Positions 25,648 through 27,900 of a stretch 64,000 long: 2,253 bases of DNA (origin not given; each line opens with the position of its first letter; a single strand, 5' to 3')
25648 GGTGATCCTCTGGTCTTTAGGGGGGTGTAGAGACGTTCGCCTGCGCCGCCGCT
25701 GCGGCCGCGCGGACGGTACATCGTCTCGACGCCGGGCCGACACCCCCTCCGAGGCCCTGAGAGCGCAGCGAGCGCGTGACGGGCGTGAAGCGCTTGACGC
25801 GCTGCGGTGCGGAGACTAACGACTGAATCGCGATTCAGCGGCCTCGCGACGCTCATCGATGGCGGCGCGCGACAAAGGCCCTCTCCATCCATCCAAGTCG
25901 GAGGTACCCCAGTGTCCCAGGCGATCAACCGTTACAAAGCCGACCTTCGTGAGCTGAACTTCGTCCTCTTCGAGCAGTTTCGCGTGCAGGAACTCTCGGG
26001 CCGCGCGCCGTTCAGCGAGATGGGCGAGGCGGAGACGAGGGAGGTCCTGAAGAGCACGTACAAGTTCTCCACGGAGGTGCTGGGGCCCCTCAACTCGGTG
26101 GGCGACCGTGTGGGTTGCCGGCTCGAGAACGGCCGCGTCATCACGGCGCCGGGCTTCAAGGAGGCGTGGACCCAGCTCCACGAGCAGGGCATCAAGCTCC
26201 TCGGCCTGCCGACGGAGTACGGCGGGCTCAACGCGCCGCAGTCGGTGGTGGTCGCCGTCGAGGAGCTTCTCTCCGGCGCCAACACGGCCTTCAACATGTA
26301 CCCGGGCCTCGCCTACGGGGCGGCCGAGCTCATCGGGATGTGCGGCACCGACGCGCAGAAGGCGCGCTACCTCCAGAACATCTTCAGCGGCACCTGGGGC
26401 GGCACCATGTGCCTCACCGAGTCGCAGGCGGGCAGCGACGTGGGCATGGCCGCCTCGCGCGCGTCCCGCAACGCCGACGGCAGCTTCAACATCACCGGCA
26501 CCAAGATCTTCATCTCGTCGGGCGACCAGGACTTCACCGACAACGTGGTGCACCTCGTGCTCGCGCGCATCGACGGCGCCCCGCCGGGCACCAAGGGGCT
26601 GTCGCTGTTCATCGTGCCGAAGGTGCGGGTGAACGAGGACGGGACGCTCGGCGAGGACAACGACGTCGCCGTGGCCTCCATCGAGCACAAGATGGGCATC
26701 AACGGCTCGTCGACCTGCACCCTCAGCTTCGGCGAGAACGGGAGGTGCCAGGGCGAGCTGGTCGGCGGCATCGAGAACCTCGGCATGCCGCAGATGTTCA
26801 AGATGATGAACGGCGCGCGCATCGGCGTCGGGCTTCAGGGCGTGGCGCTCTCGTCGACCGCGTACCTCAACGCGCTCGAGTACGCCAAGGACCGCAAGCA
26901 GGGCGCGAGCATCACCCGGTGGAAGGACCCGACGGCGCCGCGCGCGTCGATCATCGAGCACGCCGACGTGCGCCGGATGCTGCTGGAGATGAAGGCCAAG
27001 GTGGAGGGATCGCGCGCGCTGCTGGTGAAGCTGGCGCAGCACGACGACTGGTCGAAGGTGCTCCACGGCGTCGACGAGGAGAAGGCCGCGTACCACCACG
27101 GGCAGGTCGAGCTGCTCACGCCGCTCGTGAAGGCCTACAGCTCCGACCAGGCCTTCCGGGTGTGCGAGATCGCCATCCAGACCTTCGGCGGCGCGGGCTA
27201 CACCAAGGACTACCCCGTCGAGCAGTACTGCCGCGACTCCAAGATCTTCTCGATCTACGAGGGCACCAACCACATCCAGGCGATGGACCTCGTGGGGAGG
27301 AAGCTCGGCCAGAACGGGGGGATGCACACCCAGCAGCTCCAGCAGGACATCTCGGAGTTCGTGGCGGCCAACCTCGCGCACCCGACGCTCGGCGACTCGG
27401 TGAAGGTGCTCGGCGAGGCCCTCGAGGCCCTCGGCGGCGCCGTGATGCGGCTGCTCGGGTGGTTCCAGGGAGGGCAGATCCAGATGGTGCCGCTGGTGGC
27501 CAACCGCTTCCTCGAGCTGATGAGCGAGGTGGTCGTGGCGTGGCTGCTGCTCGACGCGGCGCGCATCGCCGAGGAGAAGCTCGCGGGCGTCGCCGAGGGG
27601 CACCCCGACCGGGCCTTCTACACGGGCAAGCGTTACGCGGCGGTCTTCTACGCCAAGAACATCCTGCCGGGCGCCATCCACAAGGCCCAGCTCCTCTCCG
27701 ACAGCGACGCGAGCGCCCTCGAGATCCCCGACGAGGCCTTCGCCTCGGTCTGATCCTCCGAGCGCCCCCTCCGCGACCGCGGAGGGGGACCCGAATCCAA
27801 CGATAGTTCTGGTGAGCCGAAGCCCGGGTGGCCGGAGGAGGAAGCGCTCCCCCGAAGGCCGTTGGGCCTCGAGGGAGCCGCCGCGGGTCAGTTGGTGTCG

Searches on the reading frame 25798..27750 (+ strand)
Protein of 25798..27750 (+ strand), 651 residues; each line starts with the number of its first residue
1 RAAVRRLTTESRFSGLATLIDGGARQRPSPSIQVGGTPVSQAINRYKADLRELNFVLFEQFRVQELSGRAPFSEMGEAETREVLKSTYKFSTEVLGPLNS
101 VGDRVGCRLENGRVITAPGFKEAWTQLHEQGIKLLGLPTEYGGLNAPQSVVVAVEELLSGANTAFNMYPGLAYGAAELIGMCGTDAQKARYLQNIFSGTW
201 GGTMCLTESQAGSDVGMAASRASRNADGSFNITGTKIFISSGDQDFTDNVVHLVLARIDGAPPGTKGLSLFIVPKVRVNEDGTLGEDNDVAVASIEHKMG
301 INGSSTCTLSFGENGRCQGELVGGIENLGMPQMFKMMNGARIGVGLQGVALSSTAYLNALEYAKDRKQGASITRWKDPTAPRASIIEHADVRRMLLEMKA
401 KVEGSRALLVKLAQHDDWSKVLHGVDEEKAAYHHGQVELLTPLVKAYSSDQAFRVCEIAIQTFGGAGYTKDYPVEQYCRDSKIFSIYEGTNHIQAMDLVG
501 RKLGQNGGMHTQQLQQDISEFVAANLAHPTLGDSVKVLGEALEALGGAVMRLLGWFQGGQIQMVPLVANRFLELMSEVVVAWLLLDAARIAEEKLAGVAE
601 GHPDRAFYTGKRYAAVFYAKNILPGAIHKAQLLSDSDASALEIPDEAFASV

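Call 55: search_protein_families(library=pfam, max_evalue=0.00001, proteins=[window:25798-27750:+])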
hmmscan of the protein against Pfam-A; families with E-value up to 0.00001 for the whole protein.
window:25798-27750:+ (651 aa): 6 families
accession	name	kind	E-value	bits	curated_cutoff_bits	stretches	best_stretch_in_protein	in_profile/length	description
PF12806.12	Acyl-CoA_dh_C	-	9.4e-27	94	30.3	1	516-644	3-124/124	Acetyl-CoA dehydrogenase C-terminal like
PF00441.29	Acyl-CoA_dh_1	-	1.5e-24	87.3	22.4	1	329-498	3-145/150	Acyl-CoA dehydrogenase, C-terminal domain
PF02770.24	Acyl-CoA_dh_M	-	2.9e-13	50.2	33.3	1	204-311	2-94/97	Acyl-CoA dehydrogenase, middle domain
PF02771.21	Acyl-CoA_dh_N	-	5.9e-10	40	22.9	1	121-198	34-112/113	Acyl-CoA dehydrogenase, N-terminal domain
PF22924.1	ACOX_C_alpha1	-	1.7e-07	31.7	27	1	337-493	4-159/169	Acyl-CoA oxidase, C-alpha1 domain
PF08028.16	Acyl-CoA_dh_2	-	3.9e-06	27.6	22.7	0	368-491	27-133/134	Acyl-CoA dehydrogenase, C-terminal domain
